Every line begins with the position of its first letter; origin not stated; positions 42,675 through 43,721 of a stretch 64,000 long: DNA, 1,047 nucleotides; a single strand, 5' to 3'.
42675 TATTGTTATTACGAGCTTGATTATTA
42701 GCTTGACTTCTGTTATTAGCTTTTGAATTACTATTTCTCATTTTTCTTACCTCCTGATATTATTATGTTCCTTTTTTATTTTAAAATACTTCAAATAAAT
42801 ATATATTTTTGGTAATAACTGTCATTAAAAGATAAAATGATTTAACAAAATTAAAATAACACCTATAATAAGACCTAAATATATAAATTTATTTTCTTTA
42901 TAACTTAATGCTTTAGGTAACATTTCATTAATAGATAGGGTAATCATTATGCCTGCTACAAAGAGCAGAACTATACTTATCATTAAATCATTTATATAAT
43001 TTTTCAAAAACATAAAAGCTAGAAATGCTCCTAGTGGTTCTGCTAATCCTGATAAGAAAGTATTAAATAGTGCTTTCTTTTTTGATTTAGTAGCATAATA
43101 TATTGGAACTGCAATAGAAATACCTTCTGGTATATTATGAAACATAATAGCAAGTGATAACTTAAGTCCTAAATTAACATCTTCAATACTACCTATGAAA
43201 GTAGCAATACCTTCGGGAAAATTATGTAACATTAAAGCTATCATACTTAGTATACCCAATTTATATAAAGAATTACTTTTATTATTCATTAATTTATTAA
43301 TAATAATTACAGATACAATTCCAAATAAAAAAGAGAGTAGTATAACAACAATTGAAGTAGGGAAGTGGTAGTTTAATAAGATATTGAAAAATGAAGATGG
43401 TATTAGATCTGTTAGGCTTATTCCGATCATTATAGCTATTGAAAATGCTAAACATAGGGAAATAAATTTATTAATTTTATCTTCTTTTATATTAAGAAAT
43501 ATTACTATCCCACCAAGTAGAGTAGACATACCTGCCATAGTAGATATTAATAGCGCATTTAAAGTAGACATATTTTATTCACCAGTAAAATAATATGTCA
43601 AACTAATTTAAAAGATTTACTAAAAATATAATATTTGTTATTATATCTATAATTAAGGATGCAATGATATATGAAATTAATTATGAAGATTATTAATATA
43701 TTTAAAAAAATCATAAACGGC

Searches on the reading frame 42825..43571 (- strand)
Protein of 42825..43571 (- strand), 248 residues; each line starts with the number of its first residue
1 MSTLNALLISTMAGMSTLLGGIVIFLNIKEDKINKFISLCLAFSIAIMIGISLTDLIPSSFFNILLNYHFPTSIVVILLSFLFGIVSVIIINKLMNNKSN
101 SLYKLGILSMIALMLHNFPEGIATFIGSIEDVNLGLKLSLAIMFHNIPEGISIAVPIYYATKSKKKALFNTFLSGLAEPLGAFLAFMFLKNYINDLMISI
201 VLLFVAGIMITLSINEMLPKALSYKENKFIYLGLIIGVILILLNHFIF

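Call 7: search_protein_families(library=pfam, proteins=[window:42825-43571:-], max_evalue=0.01)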
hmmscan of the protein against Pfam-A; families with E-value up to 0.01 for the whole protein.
window:42825-43571:- (248 aa): 2 families
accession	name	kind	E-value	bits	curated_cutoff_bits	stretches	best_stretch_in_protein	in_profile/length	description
PF02535.28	Zip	-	6e-28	98.4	35.1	2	105-243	177-321/323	ZIP Zinc transporter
PF06738.18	ThrE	-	0.00078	19.4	26.3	1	151-222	141-213/241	Putative threonine/serine exporter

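Call 35: find_encoding_contigs(protein=window:42825-43571:-, flank=1200, max_places=10)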
Protein window:42825-43571:- (248 aa): 5 contigs read that carry it; 3 places shown.
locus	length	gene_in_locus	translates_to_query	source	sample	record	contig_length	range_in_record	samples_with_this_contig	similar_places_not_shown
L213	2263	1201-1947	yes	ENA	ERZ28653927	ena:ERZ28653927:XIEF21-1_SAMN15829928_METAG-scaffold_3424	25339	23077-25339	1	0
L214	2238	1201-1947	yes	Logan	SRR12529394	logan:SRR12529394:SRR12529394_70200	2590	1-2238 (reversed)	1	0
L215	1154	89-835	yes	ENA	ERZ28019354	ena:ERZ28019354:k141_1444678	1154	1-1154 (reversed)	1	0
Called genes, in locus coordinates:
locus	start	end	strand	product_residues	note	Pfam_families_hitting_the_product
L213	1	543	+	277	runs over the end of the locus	-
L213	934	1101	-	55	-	-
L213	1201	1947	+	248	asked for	PF02535:Zip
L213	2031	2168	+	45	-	-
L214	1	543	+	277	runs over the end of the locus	-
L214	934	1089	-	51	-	-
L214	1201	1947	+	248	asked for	PF02535:Zip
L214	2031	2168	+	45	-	-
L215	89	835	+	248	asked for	PF02535:Zip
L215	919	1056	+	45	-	-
